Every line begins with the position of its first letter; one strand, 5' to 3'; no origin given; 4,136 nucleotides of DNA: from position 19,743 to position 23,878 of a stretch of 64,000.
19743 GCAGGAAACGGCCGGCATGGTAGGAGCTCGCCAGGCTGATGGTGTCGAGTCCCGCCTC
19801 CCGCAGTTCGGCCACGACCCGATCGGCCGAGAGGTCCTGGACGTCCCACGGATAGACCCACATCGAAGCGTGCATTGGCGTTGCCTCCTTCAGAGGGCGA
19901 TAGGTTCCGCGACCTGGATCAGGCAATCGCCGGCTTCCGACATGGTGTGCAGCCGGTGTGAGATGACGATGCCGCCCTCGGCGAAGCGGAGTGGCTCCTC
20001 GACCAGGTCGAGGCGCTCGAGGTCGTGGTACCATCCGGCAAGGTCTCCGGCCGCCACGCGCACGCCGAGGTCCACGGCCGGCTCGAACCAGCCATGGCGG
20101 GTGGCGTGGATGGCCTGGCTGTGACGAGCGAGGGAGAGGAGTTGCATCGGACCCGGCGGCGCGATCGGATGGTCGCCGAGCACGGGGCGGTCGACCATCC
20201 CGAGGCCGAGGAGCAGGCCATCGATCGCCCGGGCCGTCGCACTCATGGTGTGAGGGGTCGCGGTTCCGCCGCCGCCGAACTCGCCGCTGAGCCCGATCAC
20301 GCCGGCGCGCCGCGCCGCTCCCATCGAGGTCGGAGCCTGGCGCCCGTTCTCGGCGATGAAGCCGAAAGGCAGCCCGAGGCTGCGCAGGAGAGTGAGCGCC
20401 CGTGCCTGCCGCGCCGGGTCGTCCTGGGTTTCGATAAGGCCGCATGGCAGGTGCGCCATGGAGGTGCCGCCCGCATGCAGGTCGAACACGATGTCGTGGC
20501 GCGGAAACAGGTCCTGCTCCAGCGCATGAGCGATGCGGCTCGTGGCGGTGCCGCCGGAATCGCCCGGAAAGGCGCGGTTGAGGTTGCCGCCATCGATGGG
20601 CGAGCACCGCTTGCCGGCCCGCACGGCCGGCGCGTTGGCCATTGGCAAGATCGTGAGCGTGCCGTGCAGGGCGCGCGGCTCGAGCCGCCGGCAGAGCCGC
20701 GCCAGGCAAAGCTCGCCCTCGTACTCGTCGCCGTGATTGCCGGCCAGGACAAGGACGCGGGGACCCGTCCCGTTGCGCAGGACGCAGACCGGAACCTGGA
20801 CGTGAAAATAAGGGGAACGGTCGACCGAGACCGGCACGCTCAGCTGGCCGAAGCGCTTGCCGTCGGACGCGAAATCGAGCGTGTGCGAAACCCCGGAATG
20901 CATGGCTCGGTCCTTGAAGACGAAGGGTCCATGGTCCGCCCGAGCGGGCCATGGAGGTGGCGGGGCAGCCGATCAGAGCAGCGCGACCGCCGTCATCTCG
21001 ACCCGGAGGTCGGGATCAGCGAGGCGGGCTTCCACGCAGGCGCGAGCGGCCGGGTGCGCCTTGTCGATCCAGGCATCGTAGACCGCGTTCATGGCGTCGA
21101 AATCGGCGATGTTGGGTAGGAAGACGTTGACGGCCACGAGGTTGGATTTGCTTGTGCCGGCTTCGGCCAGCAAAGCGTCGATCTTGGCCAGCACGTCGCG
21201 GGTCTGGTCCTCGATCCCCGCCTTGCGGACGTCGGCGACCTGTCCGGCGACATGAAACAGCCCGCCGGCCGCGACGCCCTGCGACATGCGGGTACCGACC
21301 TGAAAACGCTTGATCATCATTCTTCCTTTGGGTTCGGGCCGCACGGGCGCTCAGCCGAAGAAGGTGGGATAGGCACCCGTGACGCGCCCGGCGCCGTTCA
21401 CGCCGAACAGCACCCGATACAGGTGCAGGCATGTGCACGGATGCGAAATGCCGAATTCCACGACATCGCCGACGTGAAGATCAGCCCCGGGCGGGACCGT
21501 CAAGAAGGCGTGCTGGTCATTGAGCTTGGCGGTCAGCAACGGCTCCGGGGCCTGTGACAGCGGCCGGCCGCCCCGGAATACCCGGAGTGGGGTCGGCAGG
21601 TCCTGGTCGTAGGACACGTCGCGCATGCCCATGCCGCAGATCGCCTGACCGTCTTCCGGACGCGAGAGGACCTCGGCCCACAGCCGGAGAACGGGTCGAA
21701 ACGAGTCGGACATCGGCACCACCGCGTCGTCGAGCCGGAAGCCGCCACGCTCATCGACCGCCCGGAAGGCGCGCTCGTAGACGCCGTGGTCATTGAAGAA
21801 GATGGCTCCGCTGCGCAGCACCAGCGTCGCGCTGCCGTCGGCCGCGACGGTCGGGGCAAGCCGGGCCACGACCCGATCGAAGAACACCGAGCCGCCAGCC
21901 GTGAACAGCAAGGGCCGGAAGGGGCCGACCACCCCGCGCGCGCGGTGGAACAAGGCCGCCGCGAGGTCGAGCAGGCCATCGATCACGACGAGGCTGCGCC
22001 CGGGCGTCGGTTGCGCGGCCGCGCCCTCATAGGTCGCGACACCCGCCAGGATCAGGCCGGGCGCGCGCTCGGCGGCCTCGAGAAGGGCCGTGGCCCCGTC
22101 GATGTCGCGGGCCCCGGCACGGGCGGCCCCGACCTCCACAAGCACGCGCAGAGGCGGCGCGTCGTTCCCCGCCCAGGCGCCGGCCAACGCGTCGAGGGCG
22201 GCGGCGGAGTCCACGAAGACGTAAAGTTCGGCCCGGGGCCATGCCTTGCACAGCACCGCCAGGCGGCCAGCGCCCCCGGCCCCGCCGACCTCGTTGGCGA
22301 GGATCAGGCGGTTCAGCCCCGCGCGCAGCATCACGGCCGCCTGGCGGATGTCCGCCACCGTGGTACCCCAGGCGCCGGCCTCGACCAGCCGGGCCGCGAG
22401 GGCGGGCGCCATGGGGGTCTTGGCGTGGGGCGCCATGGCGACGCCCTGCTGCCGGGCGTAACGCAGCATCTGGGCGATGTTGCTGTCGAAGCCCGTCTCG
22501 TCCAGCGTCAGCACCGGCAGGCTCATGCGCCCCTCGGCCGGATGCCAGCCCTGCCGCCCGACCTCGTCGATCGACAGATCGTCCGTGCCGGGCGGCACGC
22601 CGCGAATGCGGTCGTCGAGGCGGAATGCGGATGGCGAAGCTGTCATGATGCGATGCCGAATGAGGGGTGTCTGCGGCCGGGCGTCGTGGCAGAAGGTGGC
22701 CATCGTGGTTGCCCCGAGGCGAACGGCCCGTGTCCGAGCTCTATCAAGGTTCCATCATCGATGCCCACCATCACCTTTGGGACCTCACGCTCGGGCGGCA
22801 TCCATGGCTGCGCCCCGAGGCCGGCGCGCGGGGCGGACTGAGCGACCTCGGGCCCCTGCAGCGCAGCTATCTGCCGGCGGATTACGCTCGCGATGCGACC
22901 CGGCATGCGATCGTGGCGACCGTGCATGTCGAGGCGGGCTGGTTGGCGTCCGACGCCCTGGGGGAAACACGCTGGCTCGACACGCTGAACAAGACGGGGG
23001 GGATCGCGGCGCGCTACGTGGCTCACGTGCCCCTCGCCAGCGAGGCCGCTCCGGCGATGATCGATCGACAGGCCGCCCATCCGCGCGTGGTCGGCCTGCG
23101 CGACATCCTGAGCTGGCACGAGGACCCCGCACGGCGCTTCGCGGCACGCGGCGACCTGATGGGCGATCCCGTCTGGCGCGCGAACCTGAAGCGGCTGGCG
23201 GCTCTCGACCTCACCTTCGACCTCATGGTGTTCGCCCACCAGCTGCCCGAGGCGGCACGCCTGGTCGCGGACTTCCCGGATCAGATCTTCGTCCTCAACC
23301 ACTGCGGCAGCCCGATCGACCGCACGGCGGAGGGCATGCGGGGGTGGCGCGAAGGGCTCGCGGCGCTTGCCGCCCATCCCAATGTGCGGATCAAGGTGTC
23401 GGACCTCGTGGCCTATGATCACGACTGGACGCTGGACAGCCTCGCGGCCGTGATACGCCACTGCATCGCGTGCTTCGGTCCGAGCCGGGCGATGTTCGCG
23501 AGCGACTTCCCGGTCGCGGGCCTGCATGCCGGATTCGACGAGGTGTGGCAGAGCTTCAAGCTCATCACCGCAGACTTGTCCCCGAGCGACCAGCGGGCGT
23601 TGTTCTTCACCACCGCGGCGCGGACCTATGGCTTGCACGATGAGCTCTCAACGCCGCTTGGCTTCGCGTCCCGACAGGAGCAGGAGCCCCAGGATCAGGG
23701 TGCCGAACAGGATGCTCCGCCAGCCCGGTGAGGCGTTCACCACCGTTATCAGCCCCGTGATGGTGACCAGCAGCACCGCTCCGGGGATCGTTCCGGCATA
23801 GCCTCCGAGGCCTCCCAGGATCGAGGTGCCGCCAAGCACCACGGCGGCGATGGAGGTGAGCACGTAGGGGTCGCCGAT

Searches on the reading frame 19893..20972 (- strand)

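Call 80: search_protein_families(library=pfam, proteins=[window:19893-20972:-], max_evalue=0.0001)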
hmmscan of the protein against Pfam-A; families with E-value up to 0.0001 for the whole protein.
window:19893-20972:- (360 aa): 1 family
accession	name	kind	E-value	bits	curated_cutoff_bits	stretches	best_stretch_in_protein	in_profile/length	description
PF24827.1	AstE_AspA_cat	-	1.2e-47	162.4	25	1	70-254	2-189/192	Succinylglutamate desuccinylase/Aspartoacylase catalytic domain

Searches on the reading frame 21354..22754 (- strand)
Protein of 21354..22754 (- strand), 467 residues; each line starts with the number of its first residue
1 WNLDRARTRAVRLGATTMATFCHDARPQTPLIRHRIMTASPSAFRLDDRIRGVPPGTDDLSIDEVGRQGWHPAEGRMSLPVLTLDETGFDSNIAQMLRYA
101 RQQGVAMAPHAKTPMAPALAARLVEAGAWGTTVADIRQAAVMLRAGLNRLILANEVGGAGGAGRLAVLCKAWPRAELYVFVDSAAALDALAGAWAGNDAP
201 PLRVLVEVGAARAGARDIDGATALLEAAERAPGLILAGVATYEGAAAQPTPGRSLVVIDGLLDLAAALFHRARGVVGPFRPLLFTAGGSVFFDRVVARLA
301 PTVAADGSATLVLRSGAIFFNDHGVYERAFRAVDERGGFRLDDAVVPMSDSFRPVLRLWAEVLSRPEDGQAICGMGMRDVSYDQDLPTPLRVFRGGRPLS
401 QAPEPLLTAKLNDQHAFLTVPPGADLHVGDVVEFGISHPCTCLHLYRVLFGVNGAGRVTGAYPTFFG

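Call 80: search_protein_families(library=pfam, proteins=[window:21354-22754:-], max_evalue=0.0001)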
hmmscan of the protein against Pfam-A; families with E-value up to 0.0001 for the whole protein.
window:21354-22754:- (467 aa): 2 families
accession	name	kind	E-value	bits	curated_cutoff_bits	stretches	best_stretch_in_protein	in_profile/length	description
PF14031.13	D-ser_dehydrat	-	4.8e-18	66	22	1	356-451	2-96/97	Putative serine dehydratase domain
PF01168.26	Ala_racemase_N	-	8.4e-09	35.9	24.1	1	89-250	6-163/220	Alanine racemase, N-terminal domain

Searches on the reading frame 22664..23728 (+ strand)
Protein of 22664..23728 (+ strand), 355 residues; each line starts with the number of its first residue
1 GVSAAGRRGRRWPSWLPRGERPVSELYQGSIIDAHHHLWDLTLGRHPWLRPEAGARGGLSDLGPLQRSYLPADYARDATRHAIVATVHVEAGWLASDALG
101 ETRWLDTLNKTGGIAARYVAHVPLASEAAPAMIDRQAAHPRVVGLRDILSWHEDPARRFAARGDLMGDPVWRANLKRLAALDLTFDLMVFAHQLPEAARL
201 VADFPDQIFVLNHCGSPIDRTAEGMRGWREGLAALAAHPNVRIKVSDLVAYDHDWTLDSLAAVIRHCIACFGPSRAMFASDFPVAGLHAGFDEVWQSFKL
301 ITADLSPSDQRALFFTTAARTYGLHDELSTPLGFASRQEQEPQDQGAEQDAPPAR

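Call 80: search_protein_families(library=pfam, proteins=[window:22664-23728:+], max_evalue=0.0001)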
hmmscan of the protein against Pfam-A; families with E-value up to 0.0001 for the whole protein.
window:22664-23728:+ (355 aa): 1 family
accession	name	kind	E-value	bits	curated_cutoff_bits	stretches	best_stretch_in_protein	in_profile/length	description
PF04909.20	Amidohydro_2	-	1.7e-41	143.3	26.4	1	32-324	1-289/289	Amidohydrolase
